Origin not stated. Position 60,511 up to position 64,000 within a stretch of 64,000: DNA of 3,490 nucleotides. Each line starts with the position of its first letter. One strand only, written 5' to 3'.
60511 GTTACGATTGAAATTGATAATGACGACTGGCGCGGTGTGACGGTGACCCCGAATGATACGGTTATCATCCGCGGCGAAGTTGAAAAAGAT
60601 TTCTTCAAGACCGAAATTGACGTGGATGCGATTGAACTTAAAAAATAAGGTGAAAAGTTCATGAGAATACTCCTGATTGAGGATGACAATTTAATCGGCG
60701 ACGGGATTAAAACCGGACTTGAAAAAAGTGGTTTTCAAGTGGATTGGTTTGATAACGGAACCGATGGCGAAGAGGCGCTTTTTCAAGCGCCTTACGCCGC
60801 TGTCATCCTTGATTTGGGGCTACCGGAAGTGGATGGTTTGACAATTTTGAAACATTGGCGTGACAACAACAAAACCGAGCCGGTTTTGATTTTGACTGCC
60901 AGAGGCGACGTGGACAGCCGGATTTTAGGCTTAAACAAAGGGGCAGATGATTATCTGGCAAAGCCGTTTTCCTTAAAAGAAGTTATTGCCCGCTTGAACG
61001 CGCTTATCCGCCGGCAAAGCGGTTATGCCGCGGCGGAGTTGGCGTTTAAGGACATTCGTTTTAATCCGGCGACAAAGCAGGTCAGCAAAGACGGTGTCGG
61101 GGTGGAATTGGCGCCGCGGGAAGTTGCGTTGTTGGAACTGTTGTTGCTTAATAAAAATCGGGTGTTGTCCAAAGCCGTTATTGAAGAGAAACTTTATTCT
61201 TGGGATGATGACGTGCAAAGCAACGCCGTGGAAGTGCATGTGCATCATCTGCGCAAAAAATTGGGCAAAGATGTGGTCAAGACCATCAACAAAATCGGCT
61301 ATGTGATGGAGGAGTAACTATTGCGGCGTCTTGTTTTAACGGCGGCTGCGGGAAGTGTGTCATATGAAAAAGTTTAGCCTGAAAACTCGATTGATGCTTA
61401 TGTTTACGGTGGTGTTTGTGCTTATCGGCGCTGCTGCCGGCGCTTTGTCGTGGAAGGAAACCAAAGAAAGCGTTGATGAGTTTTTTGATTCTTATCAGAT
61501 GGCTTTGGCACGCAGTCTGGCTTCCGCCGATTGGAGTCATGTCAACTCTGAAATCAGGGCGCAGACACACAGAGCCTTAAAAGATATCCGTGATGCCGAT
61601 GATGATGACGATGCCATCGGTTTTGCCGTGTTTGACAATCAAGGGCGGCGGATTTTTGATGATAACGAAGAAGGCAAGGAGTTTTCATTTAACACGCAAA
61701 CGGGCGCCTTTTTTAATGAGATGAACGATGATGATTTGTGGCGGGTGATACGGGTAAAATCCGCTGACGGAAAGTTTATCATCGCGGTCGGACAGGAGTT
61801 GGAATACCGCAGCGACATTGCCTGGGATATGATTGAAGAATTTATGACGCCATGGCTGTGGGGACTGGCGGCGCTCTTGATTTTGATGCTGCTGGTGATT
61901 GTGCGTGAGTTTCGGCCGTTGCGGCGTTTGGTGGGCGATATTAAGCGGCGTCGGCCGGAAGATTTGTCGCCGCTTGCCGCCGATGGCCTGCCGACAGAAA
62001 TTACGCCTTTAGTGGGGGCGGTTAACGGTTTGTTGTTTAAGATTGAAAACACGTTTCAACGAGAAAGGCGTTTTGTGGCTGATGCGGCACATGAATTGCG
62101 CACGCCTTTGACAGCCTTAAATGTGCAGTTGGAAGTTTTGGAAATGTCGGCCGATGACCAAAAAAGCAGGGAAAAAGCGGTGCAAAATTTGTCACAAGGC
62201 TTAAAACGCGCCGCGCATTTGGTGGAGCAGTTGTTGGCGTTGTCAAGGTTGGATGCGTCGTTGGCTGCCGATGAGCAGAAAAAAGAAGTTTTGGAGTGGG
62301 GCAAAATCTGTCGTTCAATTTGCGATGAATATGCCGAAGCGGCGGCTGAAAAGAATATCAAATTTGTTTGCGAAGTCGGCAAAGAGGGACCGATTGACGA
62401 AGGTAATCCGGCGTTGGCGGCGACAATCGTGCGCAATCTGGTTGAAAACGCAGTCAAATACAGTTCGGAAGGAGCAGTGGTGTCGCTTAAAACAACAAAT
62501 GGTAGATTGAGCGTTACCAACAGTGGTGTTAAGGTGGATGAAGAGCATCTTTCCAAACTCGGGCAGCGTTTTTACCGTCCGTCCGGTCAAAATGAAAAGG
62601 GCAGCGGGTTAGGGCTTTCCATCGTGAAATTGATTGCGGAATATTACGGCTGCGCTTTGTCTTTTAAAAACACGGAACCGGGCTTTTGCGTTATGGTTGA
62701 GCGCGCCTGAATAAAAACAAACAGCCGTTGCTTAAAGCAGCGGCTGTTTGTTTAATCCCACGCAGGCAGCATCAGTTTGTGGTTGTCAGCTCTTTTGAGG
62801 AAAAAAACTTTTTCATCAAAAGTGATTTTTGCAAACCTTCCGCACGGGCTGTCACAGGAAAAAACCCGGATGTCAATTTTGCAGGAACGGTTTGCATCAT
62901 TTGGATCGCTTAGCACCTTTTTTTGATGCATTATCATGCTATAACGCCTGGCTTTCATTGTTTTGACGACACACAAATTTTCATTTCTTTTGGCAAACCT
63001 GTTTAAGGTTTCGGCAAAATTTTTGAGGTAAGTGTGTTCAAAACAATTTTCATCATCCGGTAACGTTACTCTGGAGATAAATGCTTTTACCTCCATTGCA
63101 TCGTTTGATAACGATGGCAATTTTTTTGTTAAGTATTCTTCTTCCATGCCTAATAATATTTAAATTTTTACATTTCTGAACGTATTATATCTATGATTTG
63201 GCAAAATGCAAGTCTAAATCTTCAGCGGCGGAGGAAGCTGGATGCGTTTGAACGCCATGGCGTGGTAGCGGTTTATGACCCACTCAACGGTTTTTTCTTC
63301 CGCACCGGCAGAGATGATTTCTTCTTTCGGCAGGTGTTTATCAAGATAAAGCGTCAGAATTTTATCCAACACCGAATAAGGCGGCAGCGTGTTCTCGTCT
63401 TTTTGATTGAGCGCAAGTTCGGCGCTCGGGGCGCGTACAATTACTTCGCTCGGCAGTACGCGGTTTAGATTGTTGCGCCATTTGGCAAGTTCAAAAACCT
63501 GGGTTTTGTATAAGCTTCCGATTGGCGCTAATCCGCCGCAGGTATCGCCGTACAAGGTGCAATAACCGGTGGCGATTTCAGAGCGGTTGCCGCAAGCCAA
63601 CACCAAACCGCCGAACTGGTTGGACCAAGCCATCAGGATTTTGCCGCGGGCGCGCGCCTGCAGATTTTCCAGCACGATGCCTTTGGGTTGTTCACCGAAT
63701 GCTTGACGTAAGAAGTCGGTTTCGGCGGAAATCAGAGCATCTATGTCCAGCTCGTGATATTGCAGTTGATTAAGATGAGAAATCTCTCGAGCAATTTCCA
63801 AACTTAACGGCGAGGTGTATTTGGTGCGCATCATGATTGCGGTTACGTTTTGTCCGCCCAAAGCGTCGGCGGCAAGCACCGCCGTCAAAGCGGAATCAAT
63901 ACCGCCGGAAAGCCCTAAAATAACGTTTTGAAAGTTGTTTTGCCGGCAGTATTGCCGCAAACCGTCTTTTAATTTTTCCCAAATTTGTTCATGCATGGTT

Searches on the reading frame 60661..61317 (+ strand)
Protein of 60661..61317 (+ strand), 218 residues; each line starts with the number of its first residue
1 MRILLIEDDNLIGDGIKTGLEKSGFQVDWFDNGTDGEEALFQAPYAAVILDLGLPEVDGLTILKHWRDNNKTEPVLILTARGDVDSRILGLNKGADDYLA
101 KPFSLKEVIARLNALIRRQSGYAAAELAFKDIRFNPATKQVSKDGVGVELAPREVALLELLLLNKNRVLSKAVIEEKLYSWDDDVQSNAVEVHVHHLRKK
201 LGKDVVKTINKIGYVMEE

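Call 66: search_protein_families(library=pfam, proteins=[window:60661-61317:+], max_evalue=0.00001)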
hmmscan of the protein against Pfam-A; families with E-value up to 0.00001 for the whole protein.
window:60661-61317:+ (218 aa): 2 families
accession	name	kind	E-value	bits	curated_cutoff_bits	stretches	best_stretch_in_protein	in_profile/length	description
PF00072.30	Response_reg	-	1.2e-23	83.8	30.2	1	3-112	1-110/111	Response regulator receiver domain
PF00486.34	Trans_reg_C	-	1.2e-19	70.6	26.2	1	148-216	4-77/77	Transcriptional regulatory protein, C terminal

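Call 76: search_protein_families(library=ncbifam, proteins=[window:60661-61317:+], max_evalue=1e-10)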
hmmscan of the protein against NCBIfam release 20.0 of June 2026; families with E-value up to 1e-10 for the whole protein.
window:60661-61317:+ (218 aa): 53 families (the best 25 are shown)
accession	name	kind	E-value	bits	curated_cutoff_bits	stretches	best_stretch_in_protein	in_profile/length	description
NF007663.1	PRK10336.1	equivalog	6.6e-90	300.6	345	1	1-216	1-216/219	quorum sensing response regulator transcription factor QseB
NF007928.2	PRK10643.1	equivalog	2.5e-69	233.2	330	1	1-215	1-215/216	two-component system response regulator PmrA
NF012023.0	PRK15479.1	equivalog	3.4e-52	177.2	337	1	1-217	1-218/224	transcriptional regulator TctD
TIGR01387.1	cztR_silR_copR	subfamily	3.4e-51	174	279.2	1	3-216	1-218/218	heavy metal response regulator transcription factor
NF041734.1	resp_reg_RppA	equivalog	8.5e-49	166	250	1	1-216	1-227/229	two-component system response regulator RppA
NF045991.1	RespRegCtrARhodob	equivalog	1e-46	159.5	350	1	1-217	1-222/224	response regulator transcription factor CtrA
NF007346.1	PRK09836.1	equivalog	1.1e-42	146.4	420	1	1-217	1-222/227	copper/silver response regulator transcription factor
TIGR02154.1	PhoB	equivalog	1.7e-42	145.3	296.2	1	2-216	4-225/226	phosphate regulon transcriptional regulator PhoB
NF008078.0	PRK10816.1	equivalog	3.1e-42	144.6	336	1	1-217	1-221/223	two-component system response regulator PhoP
NF008567.0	PRK11517.1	equivalog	1.6e-41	142.1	353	1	1-216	1-218/223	response regulator transcription factor HprR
NF041733.1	resp_reg_CseB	equivalog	6.5e-41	140.2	350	1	2-216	2-226/228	two-component system response regulator CseB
NF053854.1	RespRegPhoBBctds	equivalog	1.1e-40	139.4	270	1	3-214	1-220/225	two-component system response regulator PhoB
NF008296.0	PRK11083.1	equivalog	1.1e-39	136.2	273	1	2-215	5-224/228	two-component system response regulator CreB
NF000402.1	vanR-B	exception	2.7e-39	134.8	480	1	1-218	3-218/219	vancomycin resistance response regulator transcription factor VanR-B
NF040689.1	MtrAB_MtrA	equivalog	3.6e-39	134.4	300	1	3-214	1-216/219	MtrAB system response regulator MtrA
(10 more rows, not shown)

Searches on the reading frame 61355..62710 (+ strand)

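Call 66: search_protein_families(library=pfam, proteins=[window:61355-62710:+], max_evalue=0.00001)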
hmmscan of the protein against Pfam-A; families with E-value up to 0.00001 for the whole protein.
window:61355-62710:+ (451 aa): 3 families
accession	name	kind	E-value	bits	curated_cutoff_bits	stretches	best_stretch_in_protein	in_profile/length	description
PF02518.31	HATPase_c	-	5.5e-16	59.4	26.4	1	353-443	4-100/111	Histidine kinase-, DNA gyrase B-, and HSP90-like ATPase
PF00512.31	HisKA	-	3.6e-15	56.2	26.9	1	237-301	2-65/66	His Kinase A (phospho-acceptor) domain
PF08521.16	2CSK_N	-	3.2e-10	40.7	23.2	1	23-159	3-140/140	Two-component sensor kinase N-terminal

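Call 76: search_protein_families(library=ncbifam, proteins=[window:61355-62710:+], max_evalue=1e-10)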
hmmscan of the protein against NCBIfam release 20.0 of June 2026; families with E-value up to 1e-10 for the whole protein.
window:61355-62710:+ (451 aa): 50 families (the best 25 are shown)
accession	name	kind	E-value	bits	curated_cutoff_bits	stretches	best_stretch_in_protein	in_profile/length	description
NF007664.1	PRK10337.1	equivalog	5e-130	434.1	475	1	8-447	1-439/442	quorum sensing histidine kinase QseC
NF008025.0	PRK10755.1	equivalog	2e-50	171.5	314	1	158-442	64-344/362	two-component system sensor histidine kinase PmrB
TIGR01386.1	cztS_silS_copS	subfamily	5.2e-49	167.5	292.55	1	6-436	1-442/457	heavy metal sensor histidine kinase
NF052314.1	T9SS_HK_PorY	subfamily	2.4e-46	158.6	350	1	112-448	83-416/418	PorY family sensor histidine kinase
TIGR02966.1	phoR_proteo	equivalog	2.2e-40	138.7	334.2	1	233-438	110-320/333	phosphate regulon sensor histidine kinase PhoR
NF007345.0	PRK09835.1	subfamily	5.5e-36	124.1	423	1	174-429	197-457/482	Cu(+)/Ag(+) sensor histidine kinase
NF008312.0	PRK11100.1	equivalog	1.4e-33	116.4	356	1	172-443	195-464/477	two-component system sensor histidine kinase CreC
NF046044.1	PnpS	equivalog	3.5e-30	105.3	400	1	237-435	170-373/390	two-component system histidine kinase PnpS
NF041735.1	hist_kin_RppB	equivalog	1e-29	103.6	400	1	230-435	209-421/438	two-component system sensor histidine kinase RppB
NF008235.0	PRK11006.1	equivalog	1.2e-28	100.1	390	1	237-438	204-408/431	phosphate regulon sensor histidine kinase PhoR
NF033092.0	HK_WalK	equivalog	2e-28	99.4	725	1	235-438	370-579/594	cell wall metabolism sensor histidine kinase WalK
NF007837.0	PRK10549.1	equivalog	2.5e-27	95.7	603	1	123-439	123-444/466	envelope stress sensor histidine kinase BaeS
NF040691.1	MtrAB_MtrB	equivalog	5.2e-27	95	450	1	230-428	264-467/507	MtrAB system histidine kinase MtrB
NF012163.2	BaeS_SmeS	equivalog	1.8e-25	89.8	500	1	122-440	122-445/457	sensor histidine kinase efflux regulator BaeS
NF058527.1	HistKinChvGCaul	equivalog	2.8e-24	85.8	740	1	233-439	302-514/535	two-component sensor histidine kinase ChvG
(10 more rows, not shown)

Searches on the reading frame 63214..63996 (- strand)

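Call 66: search_protein_families(library=pfam, proteins=[window:63214-63996:-], max_evalue=0.00001)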
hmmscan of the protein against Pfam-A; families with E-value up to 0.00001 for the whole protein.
window:63214-63996:- (260 aa): 1 family
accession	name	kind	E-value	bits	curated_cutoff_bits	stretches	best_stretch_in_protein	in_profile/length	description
PF02540.23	NAD_synthase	-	1.5e-68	231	21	1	5-252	1-240/242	NAD synthase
